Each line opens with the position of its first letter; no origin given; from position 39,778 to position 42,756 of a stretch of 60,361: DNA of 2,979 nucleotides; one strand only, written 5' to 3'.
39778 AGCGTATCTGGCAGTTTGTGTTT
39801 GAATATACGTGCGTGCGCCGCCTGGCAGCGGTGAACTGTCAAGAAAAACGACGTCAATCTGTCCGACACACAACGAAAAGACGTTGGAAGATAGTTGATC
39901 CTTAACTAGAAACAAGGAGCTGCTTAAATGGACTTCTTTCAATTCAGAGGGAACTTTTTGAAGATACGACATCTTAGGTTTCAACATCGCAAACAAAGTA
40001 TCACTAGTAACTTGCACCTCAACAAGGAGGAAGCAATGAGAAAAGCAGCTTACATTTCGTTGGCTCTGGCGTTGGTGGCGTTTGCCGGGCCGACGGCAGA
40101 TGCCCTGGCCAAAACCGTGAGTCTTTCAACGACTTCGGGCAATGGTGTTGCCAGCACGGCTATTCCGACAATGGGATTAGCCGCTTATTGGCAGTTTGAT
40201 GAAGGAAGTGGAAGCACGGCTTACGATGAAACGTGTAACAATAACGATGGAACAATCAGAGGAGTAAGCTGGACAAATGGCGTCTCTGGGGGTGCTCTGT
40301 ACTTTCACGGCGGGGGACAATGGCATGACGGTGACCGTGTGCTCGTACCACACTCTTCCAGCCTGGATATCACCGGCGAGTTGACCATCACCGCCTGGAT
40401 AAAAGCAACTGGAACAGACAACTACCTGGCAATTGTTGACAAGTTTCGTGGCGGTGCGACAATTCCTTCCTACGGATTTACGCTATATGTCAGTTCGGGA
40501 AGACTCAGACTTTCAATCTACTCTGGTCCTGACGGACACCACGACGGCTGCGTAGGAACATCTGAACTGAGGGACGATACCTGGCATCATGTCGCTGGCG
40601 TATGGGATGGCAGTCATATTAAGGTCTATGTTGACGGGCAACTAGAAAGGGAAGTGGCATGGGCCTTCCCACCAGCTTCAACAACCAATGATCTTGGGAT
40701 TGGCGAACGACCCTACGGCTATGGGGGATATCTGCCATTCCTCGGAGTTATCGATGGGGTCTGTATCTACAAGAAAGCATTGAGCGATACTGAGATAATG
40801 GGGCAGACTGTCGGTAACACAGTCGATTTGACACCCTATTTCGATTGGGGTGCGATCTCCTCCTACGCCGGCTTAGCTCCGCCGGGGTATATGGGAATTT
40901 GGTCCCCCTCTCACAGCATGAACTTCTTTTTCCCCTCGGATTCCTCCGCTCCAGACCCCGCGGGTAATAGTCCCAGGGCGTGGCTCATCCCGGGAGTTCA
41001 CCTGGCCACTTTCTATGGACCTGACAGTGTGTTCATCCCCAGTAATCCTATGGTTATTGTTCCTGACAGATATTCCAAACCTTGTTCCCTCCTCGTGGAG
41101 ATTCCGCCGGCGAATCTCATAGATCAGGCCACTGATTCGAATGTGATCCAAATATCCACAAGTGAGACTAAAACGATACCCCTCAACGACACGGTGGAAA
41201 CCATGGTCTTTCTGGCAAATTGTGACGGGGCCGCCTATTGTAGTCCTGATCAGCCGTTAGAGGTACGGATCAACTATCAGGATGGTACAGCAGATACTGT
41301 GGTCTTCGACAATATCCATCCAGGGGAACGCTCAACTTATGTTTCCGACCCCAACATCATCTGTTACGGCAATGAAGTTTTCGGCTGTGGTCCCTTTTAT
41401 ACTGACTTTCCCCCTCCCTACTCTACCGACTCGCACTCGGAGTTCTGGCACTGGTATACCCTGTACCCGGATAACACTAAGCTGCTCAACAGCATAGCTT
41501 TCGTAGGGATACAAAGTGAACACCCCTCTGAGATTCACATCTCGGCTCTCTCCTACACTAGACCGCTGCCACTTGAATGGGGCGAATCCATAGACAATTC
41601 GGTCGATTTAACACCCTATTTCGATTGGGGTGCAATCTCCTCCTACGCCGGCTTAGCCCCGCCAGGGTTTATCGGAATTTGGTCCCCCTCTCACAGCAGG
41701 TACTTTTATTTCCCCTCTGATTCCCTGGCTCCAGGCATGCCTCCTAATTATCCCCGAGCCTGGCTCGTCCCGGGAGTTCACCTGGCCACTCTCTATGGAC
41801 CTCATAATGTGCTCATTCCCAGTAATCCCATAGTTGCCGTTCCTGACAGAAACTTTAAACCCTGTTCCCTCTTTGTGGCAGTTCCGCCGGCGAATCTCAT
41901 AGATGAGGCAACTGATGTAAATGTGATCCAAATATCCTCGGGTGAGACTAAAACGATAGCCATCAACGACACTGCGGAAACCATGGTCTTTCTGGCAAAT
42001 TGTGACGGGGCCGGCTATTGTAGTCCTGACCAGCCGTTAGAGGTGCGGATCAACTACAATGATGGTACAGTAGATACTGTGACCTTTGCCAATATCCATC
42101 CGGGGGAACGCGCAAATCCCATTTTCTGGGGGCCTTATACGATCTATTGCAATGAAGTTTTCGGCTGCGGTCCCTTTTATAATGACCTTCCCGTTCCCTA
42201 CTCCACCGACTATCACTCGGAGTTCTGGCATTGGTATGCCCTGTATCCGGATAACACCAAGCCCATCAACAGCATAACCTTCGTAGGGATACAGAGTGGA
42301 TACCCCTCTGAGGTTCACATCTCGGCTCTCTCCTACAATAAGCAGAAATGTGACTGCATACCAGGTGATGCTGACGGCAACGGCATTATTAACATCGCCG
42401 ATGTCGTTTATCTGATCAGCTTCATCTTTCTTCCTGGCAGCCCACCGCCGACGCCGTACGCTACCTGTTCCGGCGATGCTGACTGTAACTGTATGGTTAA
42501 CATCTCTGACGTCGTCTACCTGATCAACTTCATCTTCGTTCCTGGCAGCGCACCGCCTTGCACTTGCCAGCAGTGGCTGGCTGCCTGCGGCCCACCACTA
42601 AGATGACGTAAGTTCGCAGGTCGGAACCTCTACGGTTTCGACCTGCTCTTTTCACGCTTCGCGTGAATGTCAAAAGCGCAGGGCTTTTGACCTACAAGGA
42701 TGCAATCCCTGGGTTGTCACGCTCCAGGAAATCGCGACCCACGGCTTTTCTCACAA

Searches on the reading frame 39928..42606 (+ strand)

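Call 15: search_protein_families(library=pfam, proteins=[window:39928-42606:+], max_evalue=0.01)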
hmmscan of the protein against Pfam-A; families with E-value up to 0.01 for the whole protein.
window:39928-42606:+ (892 aa): 2 families
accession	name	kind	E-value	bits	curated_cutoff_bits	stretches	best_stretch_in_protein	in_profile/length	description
PF13385.13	Laminin_G_3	-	5.4e-27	95.2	27.6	1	135-290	4-150/151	Concanavalin A-like lectin/glucanases superfamily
PF02210.31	Laminin_G_2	-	0.00017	22.5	22.9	1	184-246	21-82/126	Laminin G domain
